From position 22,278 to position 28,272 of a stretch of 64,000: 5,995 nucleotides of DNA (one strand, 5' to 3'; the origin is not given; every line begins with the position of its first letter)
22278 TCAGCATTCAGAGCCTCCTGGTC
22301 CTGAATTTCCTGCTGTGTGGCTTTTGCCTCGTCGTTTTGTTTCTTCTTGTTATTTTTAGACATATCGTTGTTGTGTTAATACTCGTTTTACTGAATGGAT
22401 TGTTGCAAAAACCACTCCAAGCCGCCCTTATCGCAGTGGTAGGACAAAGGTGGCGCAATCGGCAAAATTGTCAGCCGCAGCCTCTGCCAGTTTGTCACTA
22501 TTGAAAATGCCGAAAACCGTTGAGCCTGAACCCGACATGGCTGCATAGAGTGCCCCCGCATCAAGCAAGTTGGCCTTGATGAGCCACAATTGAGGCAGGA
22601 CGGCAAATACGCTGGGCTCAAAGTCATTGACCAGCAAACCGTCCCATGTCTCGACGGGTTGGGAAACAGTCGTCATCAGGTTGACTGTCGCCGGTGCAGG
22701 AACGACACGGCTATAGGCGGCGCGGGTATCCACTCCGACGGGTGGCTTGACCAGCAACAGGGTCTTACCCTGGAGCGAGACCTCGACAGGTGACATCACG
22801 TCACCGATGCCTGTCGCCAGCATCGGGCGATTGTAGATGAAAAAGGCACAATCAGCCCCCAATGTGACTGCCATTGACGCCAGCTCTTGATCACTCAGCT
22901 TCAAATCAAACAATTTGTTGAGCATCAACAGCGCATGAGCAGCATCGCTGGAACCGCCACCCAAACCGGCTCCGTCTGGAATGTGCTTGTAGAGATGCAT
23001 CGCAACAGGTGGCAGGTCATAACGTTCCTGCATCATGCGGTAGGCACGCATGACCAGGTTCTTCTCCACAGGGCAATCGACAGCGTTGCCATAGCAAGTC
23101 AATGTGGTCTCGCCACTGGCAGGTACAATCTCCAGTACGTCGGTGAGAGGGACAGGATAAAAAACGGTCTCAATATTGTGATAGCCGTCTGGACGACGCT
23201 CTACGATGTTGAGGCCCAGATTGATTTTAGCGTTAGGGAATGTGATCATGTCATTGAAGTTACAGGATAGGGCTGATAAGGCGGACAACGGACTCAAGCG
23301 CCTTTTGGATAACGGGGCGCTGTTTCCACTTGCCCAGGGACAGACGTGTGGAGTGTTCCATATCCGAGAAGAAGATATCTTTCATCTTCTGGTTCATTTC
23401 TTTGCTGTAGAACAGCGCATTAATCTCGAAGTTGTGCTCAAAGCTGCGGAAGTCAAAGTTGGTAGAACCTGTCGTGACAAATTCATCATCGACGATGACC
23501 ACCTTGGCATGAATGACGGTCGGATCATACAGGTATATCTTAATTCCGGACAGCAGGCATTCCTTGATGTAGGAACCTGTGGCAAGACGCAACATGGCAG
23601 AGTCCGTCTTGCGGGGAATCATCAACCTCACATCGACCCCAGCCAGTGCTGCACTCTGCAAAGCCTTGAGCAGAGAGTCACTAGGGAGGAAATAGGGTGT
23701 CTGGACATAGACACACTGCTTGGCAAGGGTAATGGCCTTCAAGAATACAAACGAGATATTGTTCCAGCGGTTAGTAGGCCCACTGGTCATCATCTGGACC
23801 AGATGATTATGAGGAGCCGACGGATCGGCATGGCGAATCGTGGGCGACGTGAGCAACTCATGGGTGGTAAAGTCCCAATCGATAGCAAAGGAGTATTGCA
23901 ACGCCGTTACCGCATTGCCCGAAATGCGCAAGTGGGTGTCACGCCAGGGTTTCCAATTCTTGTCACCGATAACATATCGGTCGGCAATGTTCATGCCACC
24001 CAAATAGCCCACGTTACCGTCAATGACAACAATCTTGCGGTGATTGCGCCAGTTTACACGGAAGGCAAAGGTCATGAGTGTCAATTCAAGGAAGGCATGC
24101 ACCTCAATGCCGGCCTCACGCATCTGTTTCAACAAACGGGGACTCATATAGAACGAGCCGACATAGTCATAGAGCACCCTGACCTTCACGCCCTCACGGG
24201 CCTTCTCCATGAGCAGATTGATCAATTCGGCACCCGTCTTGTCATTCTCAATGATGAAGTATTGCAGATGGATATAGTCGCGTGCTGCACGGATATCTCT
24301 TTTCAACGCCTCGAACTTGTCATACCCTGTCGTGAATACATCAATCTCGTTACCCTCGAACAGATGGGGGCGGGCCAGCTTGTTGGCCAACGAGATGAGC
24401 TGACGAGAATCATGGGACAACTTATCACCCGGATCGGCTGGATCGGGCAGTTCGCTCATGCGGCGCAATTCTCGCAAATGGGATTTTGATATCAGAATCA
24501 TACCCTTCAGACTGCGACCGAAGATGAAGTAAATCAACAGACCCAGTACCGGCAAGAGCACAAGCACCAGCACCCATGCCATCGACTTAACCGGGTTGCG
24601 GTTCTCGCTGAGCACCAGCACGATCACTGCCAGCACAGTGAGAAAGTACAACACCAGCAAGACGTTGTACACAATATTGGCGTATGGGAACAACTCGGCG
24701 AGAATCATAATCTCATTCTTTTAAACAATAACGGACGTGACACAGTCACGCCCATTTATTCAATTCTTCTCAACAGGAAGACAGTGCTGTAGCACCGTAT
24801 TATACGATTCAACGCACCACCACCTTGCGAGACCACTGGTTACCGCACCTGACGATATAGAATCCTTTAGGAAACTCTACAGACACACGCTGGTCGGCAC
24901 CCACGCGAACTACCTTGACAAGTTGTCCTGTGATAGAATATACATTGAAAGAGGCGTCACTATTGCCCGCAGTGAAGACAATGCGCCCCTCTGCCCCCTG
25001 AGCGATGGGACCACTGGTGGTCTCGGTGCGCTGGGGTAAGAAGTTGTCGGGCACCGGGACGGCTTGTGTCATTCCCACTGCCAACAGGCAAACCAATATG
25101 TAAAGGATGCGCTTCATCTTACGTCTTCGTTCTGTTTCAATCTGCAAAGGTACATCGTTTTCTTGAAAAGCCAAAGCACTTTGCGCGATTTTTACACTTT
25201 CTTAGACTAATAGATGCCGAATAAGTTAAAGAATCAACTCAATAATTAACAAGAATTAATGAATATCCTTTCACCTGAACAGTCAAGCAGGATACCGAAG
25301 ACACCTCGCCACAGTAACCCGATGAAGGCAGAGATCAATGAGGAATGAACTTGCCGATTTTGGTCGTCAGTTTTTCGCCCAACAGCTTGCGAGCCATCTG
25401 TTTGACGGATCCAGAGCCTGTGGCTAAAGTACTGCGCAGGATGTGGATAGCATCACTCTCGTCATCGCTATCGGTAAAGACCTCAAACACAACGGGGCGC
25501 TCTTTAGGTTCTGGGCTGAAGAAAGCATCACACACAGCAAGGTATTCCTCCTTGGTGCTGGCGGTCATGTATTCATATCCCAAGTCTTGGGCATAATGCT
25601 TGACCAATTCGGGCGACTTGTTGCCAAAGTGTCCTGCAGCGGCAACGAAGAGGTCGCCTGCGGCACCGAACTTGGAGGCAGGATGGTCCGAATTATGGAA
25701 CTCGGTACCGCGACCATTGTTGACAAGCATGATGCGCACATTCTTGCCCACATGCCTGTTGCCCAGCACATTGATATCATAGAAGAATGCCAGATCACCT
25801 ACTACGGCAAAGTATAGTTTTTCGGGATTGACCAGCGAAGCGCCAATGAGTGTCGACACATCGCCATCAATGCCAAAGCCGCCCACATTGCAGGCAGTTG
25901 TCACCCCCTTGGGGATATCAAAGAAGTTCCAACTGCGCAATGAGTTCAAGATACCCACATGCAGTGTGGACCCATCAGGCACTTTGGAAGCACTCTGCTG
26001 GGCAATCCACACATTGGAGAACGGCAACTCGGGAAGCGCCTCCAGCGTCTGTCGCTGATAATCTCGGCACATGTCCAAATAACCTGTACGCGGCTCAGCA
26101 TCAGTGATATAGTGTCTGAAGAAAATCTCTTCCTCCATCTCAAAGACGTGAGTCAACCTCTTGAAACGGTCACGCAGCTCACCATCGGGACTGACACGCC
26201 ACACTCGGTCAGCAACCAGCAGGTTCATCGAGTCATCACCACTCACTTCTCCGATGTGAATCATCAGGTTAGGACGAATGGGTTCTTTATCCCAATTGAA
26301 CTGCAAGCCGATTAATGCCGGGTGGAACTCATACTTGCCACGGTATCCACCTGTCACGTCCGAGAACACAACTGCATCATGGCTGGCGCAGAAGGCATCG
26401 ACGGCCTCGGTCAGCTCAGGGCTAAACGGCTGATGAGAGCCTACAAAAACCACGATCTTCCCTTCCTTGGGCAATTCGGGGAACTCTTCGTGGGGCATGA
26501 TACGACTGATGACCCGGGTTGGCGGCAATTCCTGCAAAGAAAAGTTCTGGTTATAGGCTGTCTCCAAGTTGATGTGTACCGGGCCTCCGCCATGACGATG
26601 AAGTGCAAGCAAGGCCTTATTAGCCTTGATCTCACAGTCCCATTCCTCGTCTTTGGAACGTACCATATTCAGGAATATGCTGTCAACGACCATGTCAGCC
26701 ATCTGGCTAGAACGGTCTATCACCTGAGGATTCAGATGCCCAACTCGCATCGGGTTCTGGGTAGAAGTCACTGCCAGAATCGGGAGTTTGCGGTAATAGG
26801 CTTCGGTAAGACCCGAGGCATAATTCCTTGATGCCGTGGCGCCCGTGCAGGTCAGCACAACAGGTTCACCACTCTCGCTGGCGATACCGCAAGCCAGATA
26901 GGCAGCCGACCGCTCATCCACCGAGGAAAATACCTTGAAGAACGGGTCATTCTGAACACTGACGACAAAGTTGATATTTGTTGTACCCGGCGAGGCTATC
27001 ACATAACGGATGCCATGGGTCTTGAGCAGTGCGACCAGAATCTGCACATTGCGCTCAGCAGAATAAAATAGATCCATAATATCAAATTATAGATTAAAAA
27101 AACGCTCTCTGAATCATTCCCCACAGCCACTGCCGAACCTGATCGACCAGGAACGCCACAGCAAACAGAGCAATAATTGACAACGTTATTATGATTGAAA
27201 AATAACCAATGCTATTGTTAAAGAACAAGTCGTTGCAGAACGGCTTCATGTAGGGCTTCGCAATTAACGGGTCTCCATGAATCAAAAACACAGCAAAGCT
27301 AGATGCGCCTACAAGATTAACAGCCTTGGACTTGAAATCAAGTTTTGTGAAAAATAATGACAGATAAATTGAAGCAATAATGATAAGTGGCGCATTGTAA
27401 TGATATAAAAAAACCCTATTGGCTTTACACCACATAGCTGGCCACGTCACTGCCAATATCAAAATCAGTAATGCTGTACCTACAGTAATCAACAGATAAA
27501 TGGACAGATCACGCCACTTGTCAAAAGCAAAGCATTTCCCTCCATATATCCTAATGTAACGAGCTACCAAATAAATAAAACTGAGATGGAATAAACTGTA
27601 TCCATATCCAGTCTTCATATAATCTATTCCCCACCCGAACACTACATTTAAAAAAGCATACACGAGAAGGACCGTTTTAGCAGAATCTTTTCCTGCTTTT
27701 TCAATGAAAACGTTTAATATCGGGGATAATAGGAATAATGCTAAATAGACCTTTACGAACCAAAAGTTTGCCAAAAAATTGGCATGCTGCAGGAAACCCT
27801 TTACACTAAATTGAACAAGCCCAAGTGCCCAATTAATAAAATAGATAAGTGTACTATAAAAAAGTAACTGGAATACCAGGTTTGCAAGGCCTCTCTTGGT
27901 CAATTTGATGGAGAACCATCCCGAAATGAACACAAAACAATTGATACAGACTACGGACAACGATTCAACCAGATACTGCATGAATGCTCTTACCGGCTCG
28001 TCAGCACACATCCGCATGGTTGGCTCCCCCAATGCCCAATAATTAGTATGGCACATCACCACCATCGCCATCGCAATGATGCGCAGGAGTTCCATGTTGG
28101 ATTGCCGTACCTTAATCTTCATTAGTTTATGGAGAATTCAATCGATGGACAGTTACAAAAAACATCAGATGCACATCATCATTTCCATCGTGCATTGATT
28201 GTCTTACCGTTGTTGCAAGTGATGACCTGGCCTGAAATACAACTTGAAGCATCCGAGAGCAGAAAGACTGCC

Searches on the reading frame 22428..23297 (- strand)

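Call 12: search_protein_families(library=pfam, proteins=[window:22428-23297:-], max_evalue=0.001)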
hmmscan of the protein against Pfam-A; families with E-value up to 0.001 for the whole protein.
window:22428-23297:- (289 aa): 2 families
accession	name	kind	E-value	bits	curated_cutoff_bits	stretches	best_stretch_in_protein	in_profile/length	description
PF00288.32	GHMP_kinases_N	-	8.7e-18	64.8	22.3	1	80-156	1-86/87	GHMP kinases N terminal domain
PF08544.19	GHMP_kinases_C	-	2.1e-10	41.3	21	1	224-278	23-79/85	GHMP kinases C terminal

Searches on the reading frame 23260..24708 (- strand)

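Call 7: search_protein_families(library=pfam, proteins=[window:23260-24708:-], max_evalue=0.001)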
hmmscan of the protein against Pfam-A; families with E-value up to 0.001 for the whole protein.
window:23260-24708:- (482 aa): 3 families
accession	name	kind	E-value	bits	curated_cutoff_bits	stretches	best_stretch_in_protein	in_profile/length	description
PF13091.12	PLDc_2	-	5.5e-45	152.9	27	2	323-448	2-130/132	PLD-like domain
PF00614.28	PLDc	-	1.5e-14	53.7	21.9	2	219-245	2-28/28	Phospholipase D Active site motif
PF13396.11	PLDc_N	-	3.3e-13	49.8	23.3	1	23-65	2-42/42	Phospholipase_D-nuclease N-terminal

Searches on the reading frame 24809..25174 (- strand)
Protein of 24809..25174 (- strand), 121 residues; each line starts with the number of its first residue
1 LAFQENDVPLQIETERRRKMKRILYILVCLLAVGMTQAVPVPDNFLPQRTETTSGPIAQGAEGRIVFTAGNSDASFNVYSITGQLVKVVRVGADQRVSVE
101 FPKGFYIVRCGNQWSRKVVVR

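Call 5: search_protein_families(library=pfam, proteins=[window:24809-25174:-], max_evalue=0.01)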
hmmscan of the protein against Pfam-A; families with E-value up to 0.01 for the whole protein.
window:24809-25174:- (121 aa): 0 families

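Call 6: search_protein_families(library=ncbifam, proteins=[window:24809-25174:-], max_evalue=0.01)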
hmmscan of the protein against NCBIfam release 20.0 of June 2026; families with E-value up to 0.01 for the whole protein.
window:24809-25174:- (121 aa): 2 families
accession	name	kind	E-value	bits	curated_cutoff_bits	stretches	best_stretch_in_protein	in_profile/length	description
TIGR04183.1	Por_Secre_tail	domain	7.9e-06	25.8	23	1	65-120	12-71/72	T9SS type A sorting domain-containing protein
NF052644.1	T9SS_DNase_Rie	equivalog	3.3e-05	23.4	260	1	71-118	197-248/251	T9SS-dependent surface endonuclease, AS87_RS02955 family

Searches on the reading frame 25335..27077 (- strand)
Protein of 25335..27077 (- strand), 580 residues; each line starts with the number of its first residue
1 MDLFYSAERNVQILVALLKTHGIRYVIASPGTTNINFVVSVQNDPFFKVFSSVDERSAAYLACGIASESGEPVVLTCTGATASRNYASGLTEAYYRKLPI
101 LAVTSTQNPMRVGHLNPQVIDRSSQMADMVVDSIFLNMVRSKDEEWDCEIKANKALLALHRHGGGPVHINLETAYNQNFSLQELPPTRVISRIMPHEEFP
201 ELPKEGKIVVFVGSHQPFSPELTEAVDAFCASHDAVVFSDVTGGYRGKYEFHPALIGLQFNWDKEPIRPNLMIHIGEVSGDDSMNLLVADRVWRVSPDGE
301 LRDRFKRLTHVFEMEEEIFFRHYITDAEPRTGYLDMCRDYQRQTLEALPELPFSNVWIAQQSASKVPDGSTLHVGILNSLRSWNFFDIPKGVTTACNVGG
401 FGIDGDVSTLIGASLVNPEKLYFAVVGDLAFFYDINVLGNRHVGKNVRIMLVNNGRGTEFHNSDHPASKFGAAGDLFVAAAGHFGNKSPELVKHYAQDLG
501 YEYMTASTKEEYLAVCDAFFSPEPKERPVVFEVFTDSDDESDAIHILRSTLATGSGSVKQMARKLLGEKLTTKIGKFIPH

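Call 5: search_protein_families(library=pfam, proteins=[window:25335-27077:-], max_evalue=0.01)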
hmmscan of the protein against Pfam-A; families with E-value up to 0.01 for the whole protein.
window:25335-27077:- (580 aa): 2 families
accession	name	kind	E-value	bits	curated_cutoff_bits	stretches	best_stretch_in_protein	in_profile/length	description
PF02776.23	TPP_enzyme_N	-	2.6e-16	59.9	26.8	1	12-121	5-115/119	Thiamine pyrophosphate enzyme, N-terminal TPP binding domain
PF02775.26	TPP_enzyme_C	-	0.0068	16.6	21.9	0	407-532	34-150/151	Thiamine pyrophosphate enzyme, C-terminal TPP binding domain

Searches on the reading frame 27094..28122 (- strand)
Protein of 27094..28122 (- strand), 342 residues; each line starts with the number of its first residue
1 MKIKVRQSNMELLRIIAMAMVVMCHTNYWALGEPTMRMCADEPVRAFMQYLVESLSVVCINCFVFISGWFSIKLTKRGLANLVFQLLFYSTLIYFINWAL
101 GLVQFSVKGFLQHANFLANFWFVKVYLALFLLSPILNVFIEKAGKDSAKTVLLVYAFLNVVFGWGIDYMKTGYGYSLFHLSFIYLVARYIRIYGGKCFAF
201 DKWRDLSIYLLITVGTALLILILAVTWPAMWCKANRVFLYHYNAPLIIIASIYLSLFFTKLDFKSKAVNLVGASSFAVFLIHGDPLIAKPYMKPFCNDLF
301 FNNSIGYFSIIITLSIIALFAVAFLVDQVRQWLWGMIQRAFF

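Call 5: search_protein_families(library=pfam, proteins=[window:27094-28122:-], max_evalue=0.01)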
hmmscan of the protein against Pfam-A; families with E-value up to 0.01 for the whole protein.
window:27094-28122:- (342 aa): 1 family
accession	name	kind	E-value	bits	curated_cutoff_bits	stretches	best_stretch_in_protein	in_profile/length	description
PF01757.29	Acyl_transf_3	-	1.2e-17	64.4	31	1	9-322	3-324/326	Acyltransferase domain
